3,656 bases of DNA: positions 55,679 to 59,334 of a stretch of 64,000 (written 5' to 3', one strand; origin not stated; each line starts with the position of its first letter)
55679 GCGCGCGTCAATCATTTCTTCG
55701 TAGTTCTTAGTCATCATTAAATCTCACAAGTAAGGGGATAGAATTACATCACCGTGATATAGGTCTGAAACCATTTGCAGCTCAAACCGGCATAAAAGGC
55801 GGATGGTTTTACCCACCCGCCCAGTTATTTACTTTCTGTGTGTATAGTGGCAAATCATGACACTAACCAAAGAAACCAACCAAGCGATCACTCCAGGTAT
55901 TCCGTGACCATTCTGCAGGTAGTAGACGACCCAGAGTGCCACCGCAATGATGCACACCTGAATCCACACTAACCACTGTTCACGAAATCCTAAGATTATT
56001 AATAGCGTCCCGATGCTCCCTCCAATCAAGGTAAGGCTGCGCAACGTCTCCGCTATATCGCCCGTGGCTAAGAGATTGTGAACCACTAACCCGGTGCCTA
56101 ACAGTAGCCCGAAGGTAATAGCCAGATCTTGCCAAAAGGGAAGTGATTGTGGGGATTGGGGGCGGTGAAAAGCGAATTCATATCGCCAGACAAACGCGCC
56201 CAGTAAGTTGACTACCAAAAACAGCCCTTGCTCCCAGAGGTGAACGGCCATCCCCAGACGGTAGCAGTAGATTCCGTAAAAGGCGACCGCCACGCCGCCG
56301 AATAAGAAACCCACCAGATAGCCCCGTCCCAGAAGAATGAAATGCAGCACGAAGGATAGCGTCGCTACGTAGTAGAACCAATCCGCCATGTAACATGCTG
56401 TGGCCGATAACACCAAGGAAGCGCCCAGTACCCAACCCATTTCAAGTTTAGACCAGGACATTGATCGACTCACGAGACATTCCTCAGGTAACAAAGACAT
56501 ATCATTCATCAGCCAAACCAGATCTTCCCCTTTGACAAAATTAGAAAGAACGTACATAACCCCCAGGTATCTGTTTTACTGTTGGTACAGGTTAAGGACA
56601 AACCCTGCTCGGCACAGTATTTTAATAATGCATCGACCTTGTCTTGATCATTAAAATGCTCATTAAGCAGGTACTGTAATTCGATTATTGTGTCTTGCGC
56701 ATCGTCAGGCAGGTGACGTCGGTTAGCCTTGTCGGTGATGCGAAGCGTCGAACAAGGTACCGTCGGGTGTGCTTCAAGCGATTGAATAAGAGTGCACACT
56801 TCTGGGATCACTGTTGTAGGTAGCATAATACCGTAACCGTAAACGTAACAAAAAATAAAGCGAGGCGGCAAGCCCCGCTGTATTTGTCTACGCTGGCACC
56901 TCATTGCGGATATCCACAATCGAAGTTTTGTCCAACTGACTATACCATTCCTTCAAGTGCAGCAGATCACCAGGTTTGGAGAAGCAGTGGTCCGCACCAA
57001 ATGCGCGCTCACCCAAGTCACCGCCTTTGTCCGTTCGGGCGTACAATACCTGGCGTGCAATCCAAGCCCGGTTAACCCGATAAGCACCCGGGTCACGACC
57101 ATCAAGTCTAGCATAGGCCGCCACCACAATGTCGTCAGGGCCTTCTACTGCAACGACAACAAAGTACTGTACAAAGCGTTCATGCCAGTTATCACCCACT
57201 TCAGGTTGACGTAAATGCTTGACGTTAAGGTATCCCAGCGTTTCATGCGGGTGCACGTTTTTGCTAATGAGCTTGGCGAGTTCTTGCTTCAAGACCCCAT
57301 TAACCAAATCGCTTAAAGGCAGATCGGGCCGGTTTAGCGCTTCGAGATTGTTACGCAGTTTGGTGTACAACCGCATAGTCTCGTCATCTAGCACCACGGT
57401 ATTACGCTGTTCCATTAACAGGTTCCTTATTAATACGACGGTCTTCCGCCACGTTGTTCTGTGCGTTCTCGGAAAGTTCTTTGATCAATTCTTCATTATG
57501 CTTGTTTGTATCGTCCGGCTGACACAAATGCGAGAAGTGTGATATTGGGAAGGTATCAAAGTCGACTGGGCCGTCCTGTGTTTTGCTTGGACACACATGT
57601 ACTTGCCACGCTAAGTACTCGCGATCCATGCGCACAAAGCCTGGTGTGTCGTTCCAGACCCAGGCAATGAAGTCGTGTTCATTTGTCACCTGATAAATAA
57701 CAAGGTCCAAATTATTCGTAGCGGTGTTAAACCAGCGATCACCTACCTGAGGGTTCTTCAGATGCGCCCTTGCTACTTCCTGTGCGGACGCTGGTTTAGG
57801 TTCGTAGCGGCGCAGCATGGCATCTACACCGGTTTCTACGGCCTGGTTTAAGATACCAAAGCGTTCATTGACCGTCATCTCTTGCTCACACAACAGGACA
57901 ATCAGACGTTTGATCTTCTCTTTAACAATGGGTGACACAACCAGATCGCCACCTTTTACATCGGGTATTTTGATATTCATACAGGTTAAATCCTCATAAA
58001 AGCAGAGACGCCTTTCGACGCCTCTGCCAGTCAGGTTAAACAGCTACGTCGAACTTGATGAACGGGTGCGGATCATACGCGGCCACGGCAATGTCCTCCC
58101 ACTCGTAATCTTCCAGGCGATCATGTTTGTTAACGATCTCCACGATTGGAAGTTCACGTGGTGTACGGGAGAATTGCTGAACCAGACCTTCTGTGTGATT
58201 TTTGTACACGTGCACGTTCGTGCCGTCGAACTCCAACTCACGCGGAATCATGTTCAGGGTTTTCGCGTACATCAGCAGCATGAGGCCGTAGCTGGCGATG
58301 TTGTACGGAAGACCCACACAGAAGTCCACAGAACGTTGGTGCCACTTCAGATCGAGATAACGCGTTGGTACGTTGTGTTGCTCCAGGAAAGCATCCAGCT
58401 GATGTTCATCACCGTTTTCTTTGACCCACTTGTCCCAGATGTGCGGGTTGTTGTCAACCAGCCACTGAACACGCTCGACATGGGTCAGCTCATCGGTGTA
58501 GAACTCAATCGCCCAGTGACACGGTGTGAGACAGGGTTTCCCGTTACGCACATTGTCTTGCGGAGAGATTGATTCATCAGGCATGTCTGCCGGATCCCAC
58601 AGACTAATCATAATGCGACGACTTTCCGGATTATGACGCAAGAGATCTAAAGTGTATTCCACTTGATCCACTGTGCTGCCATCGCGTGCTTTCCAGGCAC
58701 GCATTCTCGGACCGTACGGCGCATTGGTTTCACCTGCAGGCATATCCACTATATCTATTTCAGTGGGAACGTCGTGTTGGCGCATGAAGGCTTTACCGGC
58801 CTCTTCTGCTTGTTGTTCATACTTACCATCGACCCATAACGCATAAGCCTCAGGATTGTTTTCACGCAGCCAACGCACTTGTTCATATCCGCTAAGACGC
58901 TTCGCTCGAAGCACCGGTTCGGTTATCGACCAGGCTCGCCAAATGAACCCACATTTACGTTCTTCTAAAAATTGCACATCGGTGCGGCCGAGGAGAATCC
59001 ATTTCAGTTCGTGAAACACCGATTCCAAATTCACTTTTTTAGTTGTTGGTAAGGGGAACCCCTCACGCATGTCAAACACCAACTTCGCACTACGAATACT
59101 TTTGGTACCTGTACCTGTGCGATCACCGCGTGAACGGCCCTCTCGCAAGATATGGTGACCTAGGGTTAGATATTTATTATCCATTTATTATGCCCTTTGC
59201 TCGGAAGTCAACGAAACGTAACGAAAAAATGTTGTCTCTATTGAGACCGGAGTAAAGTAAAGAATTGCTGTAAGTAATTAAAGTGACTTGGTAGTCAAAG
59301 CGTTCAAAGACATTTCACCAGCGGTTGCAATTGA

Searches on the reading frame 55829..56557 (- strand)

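Call 86: search_protein_families(library=pfam, proteins=[window:55829-56557:-], max_evalue=0.00001)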
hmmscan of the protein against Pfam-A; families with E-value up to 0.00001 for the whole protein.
window:55829-56557:- (242 aa): 1 family
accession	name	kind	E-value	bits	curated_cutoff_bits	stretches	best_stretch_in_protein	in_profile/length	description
PF04973.17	NMN_transporter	-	3e-14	53.8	27.3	1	60-218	2-150/175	Nicotinamide mononucleotide transporter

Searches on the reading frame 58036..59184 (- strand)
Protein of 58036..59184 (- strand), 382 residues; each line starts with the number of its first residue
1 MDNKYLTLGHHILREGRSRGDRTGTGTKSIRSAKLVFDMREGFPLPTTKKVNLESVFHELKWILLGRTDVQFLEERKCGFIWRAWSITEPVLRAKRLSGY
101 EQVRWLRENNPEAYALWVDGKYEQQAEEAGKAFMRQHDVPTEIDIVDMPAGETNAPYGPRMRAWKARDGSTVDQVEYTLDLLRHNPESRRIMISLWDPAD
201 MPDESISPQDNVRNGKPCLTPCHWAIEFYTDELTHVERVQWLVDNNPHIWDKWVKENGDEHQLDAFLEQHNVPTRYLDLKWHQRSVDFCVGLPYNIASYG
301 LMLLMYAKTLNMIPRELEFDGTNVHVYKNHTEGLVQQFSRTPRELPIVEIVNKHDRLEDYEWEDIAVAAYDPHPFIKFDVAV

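Call 26: search_protein_families(library=phrogs, proteins=[window:58036-59184:-], max_evalue=0.00001)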
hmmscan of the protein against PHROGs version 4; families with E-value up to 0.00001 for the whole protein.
window:58036-59184:- (382 aa): 4 families
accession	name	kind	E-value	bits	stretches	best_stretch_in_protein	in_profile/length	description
phrog_160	-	DNA, RNA and nucleotide metabolism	3.8e-81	273.6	1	2-382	33-308/335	thymidylate synthase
phrog_5682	-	DNA, RNA and nucleotide metabolism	4.4e-37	128.4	1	236-382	57-209/209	thymidylate synthase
phrog_5131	-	DNA, RNA and nucleotide metabolism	7e-12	46.3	1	154-200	100-141/357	thymidylate synthase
phrog_3676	-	DNA, RNA and nucleotide metabolism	1.5e-11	45.1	1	155-232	104-173/351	thymidylate synthase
